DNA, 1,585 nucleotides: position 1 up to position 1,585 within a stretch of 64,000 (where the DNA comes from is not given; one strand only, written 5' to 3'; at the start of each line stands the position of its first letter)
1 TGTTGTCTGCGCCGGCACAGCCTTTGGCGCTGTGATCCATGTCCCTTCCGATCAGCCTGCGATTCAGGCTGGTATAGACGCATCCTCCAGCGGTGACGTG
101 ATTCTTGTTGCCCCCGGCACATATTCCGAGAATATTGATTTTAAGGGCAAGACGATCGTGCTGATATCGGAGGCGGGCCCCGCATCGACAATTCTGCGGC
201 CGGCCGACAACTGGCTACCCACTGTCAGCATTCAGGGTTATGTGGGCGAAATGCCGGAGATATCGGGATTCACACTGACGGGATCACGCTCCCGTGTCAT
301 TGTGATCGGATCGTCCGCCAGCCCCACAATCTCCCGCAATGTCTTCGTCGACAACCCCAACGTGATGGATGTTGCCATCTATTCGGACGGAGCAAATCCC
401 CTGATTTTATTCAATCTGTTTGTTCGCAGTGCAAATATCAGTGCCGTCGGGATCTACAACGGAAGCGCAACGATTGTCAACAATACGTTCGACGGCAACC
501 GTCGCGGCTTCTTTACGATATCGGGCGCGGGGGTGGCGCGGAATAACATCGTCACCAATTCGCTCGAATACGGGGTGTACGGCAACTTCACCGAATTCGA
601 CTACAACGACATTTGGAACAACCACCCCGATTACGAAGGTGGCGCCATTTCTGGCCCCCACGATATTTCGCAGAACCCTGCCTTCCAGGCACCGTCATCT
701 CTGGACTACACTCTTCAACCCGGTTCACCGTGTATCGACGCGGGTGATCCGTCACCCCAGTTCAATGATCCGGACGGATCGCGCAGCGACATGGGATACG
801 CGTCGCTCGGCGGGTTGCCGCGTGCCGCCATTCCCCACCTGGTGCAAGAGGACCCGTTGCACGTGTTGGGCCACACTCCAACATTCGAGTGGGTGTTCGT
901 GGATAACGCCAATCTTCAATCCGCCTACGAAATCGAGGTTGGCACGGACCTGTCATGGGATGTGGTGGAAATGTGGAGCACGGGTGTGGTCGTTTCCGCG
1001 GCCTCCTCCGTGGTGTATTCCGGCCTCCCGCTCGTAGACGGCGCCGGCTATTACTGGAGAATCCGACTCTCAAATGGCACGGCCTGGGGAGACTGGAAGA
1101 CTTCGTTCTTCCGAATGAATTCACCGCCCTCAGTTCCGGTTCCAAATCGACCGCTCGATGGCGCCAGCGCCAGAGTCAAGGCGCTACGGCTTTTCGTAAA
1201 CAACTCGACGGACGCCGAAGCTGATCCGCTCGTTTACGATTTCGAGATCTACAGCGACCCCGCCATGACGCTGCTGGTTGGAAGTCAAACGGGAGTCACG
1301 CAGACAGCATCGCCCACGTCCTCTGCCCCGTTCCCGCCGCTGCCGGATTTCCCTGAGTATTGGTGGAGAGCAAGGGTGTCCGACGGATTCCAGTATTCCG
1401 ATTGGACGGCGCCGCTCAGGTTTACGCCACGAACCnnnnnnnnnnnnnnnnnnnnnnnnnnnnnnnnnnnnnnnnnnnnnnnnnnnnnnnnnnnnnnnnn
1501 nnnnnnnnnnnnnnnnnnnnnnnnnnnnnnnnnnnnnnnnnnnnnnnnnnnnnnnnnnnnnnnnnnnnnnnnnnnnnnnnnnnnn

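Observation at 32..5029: Giant protein built from three diverged ~480-aa tandem units (beta-helix plus Fn3-like pairs) capped by dockerins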

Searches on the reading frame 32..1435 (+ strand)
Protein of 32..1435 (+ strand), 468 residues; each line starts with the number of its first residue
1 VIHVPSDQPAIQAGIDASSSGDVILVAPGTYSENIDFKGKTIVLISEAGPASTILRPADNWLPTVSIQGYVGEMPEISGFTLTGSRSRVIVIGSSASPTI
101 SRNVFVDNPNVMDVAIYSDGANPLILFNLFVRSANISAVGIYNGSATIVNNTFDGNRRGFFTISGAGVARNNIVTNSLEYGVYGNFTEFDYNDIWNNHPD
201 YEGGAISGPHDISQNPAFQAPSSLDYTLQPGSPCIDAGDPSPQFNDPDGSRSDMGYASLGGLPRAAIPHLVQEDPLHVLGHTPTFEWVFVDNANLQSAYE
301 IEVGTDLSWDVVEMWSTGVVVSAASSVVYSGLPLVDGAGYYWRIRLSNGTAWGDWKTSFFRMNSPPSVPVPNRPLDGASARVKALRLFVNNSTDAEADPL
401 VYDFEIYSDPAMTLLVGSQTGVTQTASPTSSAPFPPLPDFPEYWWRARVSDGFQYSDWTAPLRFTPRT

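Call 32: predict_structure(alignment_id=A1)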
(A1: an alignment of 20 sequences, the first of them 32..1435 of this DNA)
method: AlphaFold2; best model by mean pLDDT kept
length: 468 residues; sequences in the alignment: 20
mean_pLDDT: 87.7   pTM: 0.58
mean pLDDT of the five models: 87.7, 87.2, 86.7, 85.8, 85.2
residues with pLDDT >= 90: 276; 70-90: 155; 50-70: 34; < 50: 3
segments of 3 or more residues with pLDDT < 50: none
pLDDT, mean of each block of 10 residues (from residue 1): 86 95 81 93 84 86 88 79 89 92 86 89 93 87 93 93 92 93 94 92 89 88 74 85 59 62 74 86 88 79 84 83 93 91 89 84 95 94 92 90 97 96 92 92 97 95 91
secondary structure, 60 per line:
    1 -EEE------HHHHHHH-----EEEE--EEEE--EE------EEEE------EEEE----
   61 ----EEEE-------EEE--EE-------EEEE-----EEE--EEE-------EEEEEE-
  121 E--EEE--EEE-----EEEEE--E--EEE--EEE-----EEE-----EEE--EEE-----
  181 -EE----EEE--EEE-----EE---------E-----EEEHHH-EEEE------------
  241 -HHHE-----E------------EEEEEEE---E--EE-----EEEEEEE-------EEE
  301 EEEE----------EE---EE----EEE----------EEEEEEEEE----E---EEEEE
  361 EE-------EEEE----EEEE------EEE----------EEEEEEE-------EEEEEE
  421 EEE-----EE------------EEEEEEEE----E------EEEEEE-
elements in order: E2-4 H11-17 E23-26 E29-32 E43-46 E53-56 E65-68 E76-78 E90-93 E99-101 E104-106 E114-119 E124-126 E129-131 E137-141 E147-149 E152-154 E160-162 E168-170 E173-175 E188-190 E193-195 E218-220 E225-228 E264-270 E284-290 E298-304 E326-328 E339-347 E356-362 E370-373 E378-381 E388-390 E401-407 E415-423 E443-450 E462-467

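Call 34: find_related_loci(query=window:32-1435:+, collection=genome_contigs, flank=3000)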
Query window:32-1435:+ (468 aa) in genome_contigs; peptide patterns used: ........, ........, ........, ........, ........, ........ (x = any residue, [..] = any of these).
255 stretches matched a pattern; 188 encode a relative of the query (tblastn E <= 1e-3); the best 80 are kept; 80 distinct loci.
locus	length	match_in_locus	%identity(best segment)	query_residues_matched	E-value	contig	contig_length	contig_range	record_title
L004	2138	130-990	33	2-255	1e-29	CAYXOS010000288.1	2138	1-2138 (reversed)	MAG TPA_asm: uncultured Sedimenticola sp. isolate binchicken_co188_82 genome assembly, contig: NODE_72886_length_2138_co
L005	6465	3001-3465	42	2-148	4e-24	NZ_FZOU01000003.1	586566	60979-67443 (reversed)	Granulicella rosea strain DSM 18704, whole genome shotgun sequence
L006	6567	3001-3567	36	2-181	5e-23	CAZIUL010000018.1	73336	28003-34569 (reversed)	MAG TPA_asm: uncultured Phycisphaerales bacterium isolate SRP077602_co1_433 genome assembly, contig: NODE_792_length_733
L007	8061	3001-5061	28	1-269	3e-22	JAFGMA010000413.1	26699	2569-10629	MAG: candidate division KSB1 bacterium isolate Zod_Metabat.436 k87_13568475, whole genome shotgun sequence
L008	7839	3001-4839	33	1-231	3e-22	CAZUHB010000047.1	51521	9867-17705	MAG TPA_asm: uncultured Phycisphaerales bacterium isolate binchicken_co97_479 genome assembly, contig: NODE_2521_length_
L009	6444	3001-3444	40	2-169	1e-21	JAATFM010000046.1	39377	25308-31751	MAG: Acidobacteriales bacterium isolate bin_225 k141_6961937, whole genome shotgun sequence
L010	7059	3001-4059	28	1-292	3e-21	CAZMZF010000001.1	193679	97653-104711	MAG TPA_asm: uncultured Ignavibacteria bacterium isolate binchicken_co376_191 genome assembly, contig: NODE_21_length_19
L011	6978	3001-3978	29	1-255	4e-21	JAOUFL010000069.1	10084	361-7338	MAG: Candidatus Zixiibacteriota bacterium isolate 4_1_July_SF_Bin42 4_1_July_SF_Bin42_scaffold_3285_c1, whole genome sho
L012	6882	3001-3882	35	2-248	3e-27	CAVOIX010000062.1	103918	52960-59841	MAG: uncultured Acidobacteriota bacterium isolate MFD10064.bin.2.73 genome assembly, contig: contig_54796, whole genome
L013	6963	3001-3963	30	1-255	4e-21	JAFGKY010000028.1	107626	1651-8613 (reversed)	MAG: Bacteroidales bacterium isolate Zod_Metabat.37 k87_1817860, whole genome shotgun sequence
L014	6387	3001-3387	43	2-125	1e-20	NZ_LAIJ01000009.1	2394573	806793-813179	Terracidiphilus gabretensis strain S55 contig_10, whole genome shotgun sequence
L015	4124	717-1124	41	2-155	1e-20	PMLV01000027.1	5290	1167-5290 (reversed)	MAG: Acidimicrobiaceae bacterium isolate palsa_740 73.20120700_P3D.127_contig_26347, whole genome shotgun sequence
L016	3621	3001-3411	45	2-132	5e-20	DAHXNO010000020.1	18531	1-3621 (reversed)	MAG TPA_asm: Granulicella sp. isolate clean312 k141_184058, whole genome shotgun sequence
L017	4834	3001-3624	36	2-184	7e-20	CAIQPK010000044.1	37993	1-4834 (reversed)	MAG: uncultured Acidobacteria bacterium isolate Umea3_bin-3611 genome assembly, contig: bin-3611:44/94, whole genome sho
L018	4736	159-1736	32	10-255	1e-19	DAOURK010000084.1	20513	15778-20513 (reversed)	MAG TPA_asm: Pseudomonadota bacterium isolate CSMAG_150 CSMAG_150_k141_207661_length_20513_cov_1315.0306, whole genome s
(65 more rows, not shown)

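Call 35: fold_search(model_id=the predicted structure, library=pdb)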
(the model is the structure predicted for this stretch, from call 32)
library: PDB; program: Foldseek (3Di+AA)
matches with E <= 10: 1836; with E <= 0.001: 325
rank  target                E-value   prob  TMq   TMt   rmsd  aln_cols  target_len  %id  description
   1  4yfe_A                5.1e-07  1.00  0.27  0.53   6.3       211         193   11  Crystal structure of PTP delta Fn1-Fn2 (released 2015-05-06)
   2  4bqc_A                9.6e-07  1.00  0.27  0.50   6.7       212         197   11  Crystal structure of the FN5 and FN6 domains of NEO1 bound to SOS (released 2013-06-12)
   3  6tpv_B                1.0e-06  1.00  0.25  0.48   7.4       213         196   14  Crystal structures of FNIII domain one and two of the human leucocyte common antigen-related protein, LAR (released 2020-05-13)
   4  6tpv_A                1.1e-06  1.00  0.27  0.52   6.8       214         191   13  Crystal structures of FNIII domain one and two of the human leucocyte common antigen-related protein, LAR (released 2020-05-13)
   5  4bq7_A                1.3e-06  1.00  0.24  0.43   7.8       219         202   11  Crystal structure of the RGMB-Neo1 complex form 2 (released 2013-06-12)
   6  4pln_D                1.3e-06  1.00  0.16  0.34  13.4       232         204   14  Crystal Structure of Chicken Netrin-1 (LN-LE3) complexed with mouse Neogenin (FN4-5) (released 2014-06-18)
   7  4bq6_A                1.4e-06  1.00  0.23  0.40   8.2       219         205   11  Crystal structure of the RGMB-NEO1 complex form 1 (released 2013-06-12)
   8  4ui2_A                1.4e-06  1.00  0.23  0.41   8.2       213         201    9  Crystal structure of the ternary RGMB-BMP2-NEO1 complex (released 2015-05-06)
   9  7mqy                  1.6e-06  1.00  0.22  0.27   9.1       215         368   16  Zebrafish CNTN4 APLP2 complex (released 2022-01-05)
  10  7mrm_B                1.6e-06  1.00  0.21  0.26   9.6       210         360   14  Chicken CNTN3 APP complex (released 2022-01-05)
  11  4pln_C                1.6e-06  1.00  0.17  0.35  13.7       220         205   14  Crystal Structure of Chicken Netrin-1 (LN-LE3) complexed with mouse Neogenin (FN4-5) (released 2014-06-18)
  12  4yfg_A                1.8e-06  1.00  0.27  0.26   6.3       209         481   11  Crystal structure of PTP delta meA3/meB minus variant Ig1-Fn1 (released 2015-05-06)
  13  6z3m_E                1.9e-06  1.00  0.23  0.40   8.2       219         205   11  Repulsive Guidance Molecule B (RGMB) in complex with Growth Differentiation Factor 5 (GDF5) and Neogenin 1 (NEO1). (released 2020-07-01)
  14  5x83_B                2.4e-06  1.00  0.25  0.45   7.5       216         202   13  Structure of DCC FN456 domains (released 2017-09-06)
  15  8k53_A                2.7e-06  1.00  0.22  0.16   8.6       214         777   14  Structure of the Dimeric Human CNTN2 Ig 1-6-FNIII 1-2 Domain in an Asymmetric State (released 2023-12-06)
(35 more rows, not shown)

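Call 37: search_solved_structures(query=A1, max_evalue=1, show_alignments=2)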
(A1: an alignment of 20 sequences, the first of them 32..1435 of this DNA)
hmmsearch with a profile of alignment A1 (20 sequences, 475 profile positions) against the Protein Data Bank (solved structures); distinct sequences matched with E-value up to 1: 9.
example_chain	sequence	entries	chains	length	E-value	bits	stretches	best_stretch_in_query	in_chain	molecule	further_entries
6i60_A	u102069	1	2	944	9.9e-08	33.9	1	279-353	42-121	Alpha-rhamnosidase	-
3w5m_A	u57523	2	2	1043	4.1e-05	25.2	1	287-358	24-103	Putative rhamnosidase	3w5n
6qps_A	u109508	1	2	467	0.00034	22.2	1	97-190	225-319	Polysaccharide Lyase Family 6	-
3vst_A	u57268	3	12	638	0.0039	18.7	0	11-38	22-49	Xylosidase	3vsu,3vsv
3zpp_A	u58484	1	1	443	0.036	15.5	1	85-178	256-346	CELL WALL SURFACE ANCHOR FAMILY PROTEIN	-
7o79_A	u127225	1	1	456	0.1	14.1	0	125-190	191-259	Poly(Beta-D-mannuronate) lyase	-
7dmk_A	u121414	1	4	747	0.11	14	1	97-159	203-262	BcAlyPL6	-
1xg2_A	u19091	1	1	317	0.45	11.9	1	9-84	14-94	Pectinesterase 1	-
2x3h_A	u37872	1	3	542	0.69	11.3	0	57-182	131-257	K5 LYASE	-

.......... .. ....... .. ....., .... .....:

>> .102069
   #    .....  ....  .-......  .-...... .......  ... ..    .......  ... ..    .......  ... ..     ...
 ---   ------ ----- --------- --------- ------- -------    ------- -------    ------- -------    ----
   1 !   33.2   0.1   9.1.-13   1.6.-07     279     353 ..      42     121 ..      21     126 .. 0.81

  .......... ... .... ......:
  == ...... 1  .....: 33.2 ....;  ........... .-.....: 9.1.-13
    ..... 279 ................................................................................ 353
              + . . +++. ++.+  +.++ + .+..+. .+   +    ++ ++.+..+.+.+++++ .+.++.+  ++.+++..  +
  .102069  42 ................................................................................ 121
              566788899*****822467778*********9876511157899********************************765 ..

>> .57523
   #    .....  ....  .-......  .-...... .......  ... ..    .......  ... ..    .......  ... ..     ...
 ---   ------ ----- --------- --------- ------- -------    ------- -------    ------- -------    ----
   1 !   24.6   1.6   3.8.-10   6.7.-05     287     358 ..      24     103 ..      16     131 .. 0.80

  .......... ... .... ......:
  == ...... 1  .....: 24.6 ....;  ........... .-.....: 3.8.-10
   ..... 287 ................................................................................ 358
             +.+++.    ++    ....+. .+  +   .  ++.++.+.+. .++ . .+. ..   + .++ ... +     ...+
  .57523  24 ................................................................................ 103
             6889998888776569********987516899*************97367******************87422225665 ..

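Call 43: search_solved_structures(query=A1, max_evalue=1, show_alignments=5)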
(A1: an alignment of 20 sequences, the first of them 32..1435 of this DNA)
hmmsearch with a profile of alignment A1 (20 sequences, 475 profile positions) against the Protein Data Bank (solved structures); distinct sequences matched with E-value up to 1: 9.
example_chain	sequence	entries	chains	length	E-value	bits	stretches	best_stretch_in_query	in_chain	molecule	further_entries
6i60_A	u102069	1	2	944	9.9e-08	33.9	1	279-353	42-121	Alpha-rhamnosidase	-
3w5m_A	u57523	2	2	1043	4.1e-05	25.2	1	287-358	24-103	Putative rhamnosidase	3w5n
6qps_A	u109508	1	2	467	0.00034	22.2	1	97-190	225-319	Polysaccharide Lyase Family 6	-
3vst_A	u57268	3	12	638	0.0039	18.7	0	11-38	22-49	Xylosidase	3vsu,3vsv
3zpp_A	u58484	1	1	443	0.036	15.5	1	85-178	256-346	CELL WALL SURFACE ANCHOR FAMILY PROTEIN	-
7o79_A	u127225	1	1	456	0.1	14.1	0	125-190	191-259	Poly(Beta-D-mannuronate) lyase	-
7dmk_A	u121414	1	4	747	0.11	14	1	97-159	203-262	BcAlyPL6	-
1xg2_A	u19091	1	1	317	0.45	11.9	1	9-84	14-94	Pectinesterase 1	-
2x3h_A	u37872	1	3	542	0.69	11.3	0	57-182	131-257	K5 LYASE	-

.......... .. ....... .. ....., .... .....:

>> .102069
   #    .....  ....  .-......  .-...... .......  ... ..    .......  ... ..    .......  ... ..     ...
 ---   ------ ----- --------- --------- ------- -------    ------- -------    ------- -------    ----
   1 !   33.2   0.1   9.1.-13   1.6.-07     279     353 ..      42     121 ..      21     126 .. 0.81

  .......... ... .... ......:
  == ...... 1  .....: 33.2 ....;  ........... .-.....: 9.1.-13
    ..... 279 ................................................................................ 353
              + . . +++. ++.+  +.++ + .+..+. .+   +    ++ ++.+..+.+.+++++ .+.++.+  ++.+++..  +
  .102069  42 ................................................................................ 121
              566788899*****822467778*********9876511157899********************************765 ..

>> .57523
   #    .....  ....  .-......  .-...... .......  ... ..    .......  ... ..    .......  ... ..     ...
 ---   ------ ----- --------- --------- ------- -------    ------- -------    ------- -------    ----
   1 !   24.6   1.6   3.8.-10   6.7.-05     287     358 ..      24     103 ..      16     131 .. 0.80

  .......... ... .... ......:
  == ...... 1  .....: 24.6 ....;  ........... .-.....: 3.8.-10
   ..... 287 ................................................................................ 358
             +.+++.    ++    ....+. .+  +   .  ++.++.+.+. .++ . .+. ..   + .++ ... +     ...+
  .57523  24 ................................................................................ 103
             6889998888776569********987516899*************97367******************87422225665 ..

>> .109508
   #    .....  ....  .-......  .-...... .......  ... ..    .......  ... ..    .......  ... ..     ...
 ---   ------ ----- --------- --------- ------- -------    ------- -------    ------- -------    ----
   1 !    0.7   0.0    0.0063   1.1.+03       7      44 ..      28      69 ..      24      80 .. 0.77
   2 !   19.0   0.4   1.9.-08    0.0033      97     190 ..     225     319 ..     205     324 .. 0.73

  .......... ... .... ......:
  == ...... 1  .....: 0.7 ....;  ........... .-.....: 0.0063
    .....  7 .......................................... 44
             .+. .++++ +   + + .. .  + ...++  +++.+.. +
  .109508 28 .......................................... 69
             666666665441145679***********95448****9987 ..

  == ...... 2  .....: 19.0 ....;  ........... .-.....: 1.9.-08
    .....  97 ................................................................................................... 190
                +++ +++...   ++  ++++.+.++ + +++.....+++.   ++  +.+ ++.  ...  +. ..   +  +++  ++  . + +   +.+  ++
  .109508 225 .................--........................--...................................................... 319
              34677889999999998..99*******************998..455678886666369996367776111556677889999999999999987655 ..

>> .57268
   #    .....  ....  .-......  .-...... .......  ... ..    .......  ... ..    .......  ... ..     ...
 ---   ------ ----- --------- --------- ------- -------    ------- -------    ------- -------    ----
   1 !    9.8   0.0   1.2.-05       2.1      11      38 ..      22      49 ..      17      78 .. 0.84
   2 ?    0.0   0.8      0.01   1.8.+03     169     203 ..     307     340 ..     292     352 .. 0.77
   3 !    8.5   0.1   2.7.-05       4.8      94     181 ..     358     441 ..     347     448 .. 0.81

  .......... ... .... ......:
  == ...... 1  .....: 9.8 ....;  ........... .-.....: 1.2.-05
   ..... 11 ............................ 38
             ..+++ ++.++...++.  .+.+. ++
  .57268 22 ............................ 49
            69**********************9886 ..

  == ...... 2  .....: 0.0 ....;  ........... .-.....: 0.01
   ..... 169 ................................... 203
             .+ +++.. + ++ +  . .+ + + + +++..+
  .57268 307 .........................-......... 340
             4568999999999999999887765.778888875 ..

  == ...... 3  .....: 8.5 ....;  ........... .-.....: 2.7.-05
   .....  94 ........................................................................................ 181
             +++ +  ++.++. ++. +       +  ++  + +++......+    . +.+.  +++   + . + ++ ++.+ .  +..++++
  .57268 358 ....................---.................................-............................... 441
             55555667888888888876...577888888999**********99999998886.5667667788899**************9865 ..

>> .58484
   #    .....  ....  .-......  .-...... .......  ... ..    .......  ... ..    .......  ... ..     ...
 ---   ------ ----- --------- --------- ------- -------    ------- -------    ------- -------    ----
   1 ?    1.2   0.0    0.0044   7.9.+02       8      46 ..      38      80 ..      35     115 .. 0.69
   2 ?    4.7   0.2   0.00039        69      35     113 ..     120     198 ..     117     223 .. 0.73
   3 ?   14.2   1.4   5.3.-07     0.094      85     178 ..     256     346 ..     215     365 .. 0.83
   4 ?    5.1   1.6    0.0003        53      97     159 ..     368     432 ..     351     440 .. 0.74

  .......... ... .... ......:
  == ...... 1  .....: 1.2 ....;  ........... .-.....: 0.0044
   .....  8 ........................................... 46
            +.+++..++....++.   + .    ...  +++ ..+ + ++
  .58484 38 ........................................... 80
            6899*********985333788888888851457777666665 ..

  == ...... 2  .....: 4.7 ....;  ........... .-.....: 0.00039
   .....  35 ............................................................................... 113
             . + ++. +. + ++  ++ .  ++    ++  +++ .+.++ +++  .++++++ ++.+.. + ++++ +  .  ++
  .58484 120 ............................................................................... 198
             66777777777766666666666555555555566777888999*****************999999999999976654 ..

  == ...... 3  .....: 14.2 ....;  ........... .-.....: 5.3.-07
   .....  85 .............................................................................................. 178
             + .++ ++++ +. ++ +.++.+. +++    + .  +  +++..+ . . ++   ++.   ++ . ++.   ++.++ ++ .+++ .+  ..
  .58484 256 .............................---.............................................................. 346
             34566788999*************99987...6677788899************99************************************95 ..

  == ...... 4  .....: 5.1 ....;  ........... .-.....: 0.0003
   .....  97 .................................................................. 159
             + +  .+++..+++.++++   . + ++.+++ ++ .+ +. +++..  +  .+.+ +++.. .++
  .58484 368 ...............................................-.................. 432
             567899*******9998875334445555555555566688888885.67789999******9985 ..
